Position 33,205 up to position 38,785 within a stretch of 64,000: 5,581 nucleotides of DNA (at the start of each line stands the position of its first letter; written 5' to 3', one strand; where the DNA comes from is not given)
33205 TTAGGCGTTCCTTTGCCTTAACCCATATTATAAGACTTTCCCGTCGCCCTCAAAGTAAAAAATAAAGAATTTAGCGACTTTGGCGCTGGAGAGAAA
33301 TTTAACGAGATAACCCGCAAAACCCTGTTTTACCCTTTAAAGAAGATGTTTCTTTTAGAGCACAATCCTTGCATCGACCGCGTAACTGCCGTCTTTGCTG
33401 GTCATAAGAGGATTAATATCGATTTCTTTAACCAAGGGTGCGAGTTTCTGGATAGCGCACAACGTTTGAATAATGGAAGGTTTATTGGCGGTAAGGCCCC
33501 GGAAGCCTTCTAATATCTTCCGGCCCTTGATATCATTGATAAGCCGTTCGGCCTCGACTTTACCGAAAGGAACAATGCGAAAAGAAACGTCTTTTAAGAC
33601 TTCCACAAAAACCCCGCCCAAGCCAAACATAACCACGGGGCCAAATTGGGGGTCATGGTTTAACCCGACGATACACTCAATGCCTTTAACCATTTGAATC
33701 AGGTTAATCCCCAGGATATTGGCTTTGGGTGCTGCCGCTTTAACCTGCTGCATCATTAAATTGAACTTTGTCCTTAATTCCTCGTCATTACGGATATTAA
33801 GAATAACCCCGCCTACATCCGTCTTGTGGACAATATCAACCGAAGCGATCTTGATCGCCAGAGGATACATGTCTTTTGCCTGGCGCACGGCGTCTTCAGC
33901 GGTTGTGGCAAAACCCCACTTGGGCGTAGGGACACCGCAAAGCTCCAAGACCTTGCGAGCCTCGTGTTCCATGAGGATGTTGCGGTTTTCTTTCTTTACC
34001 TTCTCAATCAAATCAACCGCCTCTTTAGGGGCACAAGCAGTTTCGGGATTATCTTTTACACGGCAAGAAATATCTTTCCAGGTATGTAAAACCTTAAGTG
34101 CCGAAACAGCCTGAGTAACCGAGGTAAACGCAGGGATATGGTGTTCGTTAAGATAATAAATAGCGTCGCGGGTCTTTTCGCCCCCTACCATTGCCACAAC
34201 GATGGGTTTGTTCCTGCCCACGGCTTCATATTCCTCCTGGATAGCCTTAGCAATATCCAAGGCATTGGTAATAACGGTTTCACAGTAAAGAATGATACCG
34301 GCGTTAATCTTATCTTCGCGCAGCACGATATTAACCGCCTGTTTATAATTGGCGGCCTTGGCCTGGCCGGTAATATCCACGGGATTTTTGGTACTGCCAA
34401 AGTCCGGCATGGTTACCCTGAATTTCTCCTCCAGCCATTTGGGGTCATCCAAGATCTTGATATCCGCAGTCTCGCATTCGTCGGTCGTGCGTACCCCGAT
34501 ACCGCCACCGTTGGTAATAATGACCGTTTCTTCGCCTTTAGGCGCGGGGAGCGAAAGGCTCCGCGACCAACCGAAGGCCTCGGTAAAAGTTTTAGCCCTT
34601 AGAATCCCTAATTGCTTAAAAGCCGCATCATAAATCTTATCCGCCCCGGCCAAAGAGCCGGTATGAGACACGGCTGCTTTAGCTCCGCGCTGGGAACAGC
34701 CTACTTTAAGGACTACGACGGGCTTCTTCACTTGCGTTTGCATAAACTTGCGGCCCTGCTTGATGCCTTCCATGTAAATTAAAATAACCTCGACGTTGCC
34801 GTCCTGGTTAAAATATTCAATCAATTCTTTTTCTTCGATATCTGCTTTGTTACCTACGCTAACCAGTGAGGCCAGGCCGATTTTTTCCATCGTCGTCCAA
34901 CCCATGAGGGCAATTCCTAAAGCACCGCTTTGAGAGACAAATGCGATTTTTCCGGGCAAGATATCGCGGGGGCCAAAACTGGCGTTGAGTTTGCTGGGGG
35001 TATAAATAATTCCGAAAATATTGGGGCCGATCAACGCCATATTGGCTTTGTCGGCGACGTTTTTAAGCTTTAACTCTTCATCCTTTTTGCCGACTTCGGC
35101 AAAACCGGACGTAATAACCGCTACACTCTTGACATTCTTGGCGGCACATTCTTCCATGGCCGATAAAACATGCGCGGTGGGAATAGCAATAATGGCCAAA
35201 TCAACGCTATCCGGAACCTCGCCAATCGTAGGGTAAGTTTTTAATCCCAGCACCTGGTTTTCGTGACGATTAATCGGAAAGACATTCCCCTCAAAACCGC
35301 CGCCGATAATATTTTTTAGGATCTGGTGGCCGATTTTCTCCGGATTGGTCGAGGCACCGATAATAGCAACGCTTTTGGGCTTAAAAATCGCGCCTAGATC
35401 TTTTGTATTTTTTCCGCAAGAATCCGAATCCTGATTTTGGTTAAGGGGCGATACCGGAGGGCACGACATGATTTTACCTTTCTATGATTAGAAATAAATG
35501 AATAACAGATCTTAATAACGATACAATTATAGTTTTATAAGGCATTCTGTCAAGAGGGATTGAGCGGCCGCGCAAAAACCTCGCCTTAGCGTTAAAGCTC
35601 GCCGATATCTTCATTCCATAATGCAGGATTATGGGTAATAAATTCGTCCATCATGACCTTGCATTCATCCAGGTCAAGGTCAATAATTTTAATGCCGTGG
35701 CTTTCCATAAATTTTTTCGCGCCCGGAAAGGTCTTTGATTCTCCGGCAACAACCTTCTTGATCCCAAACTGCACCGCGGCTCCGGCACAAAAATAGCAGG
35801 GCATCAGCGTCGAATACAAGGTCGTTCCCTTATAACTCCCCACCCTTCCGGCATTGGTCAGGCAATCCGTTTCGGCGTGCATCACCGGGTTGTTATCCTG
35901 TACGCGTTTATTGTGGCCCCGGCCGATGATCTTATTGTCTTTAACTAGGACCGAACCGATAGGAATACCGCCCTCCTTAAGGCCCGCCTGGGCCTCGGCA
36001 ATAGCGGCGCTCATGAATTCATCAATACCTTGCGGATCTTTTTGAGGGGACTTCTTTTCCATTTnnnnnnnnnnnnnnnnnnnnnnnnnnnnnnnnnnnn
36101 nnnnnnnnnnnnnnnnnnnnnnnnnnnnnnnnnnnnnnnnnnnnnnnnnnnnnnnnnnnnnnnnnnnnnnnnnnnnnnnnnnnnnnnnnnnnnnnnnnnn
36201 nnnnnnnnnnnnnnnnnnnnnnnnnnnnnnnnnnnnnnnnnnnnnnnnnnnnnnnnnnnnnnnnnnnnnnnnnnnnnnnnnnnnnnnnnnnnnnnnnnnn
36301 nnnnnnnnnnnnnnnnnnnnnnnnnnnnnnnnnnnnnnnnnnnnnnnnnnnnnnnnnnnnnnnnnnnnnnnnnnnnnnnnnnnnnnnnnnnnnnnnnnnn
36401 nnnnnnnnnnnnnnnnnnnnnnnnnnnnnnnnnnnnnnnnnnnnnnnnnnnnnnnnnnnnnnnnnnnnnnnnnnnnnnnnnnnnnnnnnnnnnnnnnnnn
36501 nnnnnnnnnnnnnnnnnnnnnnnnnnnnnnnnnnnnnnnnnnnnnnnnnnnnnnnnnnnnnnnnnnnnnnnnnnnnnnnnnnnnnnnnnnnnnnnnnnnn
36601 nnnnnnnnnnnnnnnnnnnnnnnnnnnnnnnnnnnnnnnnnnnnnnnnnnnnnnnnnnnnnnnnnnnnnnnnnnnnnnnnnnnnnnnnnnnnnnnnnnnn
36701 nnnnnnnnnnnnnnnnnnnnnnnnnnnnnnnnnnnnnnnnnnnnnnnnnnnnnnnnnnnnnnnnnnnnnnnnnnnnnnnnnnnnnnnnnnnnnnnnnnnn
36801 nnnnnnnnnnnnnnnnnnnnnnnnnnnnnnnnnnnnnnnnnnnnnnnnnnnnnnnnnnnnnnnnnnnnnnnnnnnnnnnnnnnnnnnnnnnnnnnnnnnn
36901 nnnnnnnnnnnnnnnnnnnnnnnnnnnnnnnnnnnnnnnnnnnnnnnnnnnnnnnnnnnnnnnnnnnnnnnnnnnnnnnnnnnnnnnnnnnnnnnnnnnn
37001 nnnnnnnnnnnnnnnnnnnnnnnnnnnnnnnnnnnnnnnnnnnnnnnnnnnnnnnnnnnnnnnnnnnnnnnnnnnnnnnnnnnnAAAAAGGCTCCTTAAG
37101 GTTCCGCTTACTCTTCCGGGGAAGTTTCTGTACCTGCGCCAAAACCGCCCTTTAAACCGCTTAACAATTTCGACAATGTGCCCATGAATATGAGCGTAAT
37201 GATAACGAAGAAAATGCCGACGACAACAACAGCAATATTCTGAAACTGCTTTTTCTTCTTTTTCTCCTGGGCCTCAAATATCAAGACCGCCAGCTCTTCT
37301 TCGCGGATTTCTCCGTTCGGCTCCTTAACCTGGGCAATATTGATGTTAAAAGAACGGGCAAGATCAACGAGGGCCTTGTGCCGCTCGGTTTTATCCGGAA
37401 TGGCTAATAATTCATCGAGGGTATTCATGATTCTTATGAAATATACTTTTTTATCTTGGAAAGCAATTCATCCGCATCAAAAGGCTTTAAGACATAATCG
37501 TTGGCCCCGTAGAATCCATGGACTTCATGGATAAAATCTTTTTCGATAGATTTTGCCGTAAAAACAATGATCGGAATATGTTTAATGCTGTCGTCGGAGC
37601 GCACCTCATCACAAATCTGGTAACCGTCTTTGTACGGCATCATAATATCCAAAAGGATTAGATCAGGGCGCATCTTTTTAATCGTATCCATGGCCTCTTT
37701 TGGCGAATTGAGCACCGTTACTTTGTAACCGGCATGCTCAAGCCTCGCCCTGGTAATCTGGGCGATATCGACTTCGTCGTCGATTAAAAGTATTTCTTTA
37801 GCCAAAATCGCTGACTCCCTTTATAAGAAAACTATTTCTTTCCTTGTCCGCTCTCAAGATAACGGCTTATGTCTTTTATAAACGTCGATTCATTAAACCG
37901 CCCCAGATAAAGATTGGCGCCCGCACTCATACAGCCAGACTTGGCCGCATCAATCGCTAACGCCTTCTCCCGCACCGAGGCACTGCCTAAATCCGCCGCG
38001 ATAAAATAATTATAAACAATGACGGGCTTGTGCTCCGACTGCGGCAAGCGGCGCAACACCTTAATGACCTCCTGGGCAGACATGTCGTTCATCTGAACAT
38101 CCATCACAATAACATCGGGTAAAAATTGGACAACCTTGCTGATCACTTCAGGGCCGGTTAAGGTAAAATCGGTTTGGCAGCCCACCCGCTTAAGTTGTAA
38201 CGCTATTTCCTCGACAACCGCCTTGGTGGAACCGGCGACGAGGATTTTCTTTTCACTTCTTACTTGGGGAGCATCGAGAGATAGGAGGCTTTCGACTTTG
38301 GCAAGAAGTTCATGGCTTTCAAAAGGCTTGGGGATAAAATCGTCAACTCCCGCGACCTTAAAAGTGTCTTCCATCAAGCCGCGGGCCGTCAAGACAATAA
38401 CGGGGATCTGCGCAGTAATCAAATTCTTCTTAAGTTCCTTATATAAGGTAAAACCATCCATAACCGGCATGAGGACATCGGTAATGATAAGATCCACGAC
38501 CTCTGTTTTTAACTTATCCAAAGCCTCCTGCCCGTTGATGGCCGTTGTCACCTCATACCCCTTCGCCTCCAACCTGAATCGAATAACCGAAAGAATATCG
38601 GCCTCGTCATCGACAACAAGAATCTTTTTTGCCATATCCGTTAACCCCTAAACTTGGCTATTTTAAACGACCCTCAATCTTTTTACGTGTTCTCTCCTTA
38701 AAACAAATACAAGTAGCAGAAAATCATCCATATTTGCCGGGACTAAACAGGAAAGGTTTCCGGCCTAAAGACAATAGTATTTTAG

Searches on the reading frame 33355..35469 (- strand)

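Call 5: search_protein_families(library=pfam, proteins=[window:33355-35469:-], max_evalue=0.001)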
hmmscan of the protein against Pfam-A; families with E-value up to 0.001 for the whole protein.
window:33355-35469:- (704 aa): 6 families
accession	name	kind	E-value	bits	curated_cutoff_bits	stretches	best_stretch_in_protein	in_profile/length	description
PF13549.11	ATP-grasp_5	-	2.3e-66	223.8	27.6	1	491-704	2-221/221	ATP-grasp domain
PF13607.11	Succ_CoA_lig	-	2e-48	164.1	27.4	1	172-301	1-134/138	Succinyl-CoA ligase like flavodoxin domain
PF19045.5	Ligase_CoA_2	-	2.6e-25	89.8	23.7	1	316-463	2-153/162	Ligase-CoA domain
PF13380.12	CoA_binding_2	-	3.5e-20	73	22.8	1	32-155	1-114/116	CoA binding domain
PF02629.25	CoA_binding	-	1e-13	52.2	22.3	1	30-122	2-97/97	CoA binding domain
PF00549.24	Ligase_CoA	-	0.00016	22.2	24.5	0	358-460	20-127/128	CoA-ligase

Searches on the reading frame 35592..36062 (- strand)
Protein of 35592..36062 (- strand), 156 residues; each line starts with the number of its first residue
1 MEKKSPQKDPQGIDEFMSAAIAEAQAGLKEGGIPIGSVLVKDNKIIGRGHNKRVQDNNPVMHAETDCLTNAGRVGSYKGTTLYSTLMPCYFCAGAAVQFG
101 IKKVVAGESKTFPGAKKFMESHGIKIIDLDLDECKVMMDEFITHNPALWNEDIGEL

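Call 5: search_protein_families(library=pfam, proteins=[window:35592-36062:-], max_evalue=0.001)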
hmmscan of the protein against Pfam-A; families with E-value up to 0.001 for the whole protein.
window:35592-36062:- (156 aa): 3 families
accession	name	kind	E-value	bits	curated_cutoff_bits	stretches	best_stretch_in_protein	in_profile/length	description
PF00383.29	dCMP_cyt_deam_1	-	5.1e-24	84.6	25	1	14-107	5-101/102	Cytidine and deoxycytidylate deaminase zinc-binding region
PF14437.12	MafB19-deam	-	3.3e-22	79.3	27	1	14-143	4-139/142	MafB19-like deaminase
PF14439.12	Bd3614-deam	-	0.00014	22.3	38.5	1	54-101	28-79/113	Bd3614-like deaminase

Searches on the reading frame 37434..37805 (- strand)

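Call 5: search_protein_families(library=pfam, proteins=[window:37434-37805:-], max_evalue=0.001)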
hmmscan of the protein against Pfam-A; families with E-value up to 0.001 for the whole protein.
window:37434-37805:- (123 aa): 2 families
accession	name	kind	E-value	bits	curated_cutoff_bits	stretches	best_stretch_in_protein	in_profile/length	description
PF00072.30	Response_reg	-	1.8e-27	96.1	30.2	1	5-119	1-111/111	Response regulator receiver domain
PF23198.2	PDE8A_N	-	9.7e-06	26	29.6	1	23-88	31-97/147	PDE8A-like, N-terminal domain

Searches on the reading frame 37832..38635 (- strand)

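Call 5: search_protein_families(library=pfam, proteins=[window:37832-38635:-], max_evalue=0.001)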
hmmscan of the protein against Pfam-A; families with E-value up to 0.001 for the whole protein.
window:37832-38635:- (267 aa): 2 families
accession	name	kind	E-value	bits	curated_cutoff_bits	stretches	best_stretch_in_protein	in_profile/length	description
PF00072.30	Response_reg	-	2.1e-34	118.5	30.2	2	5-114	1-110/111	Response regulator receiver domain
PF23198.2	PDE8A_N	-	0.00038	20.8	29.6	0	5-131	13-142/147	PDE8A-like, N-terminal domain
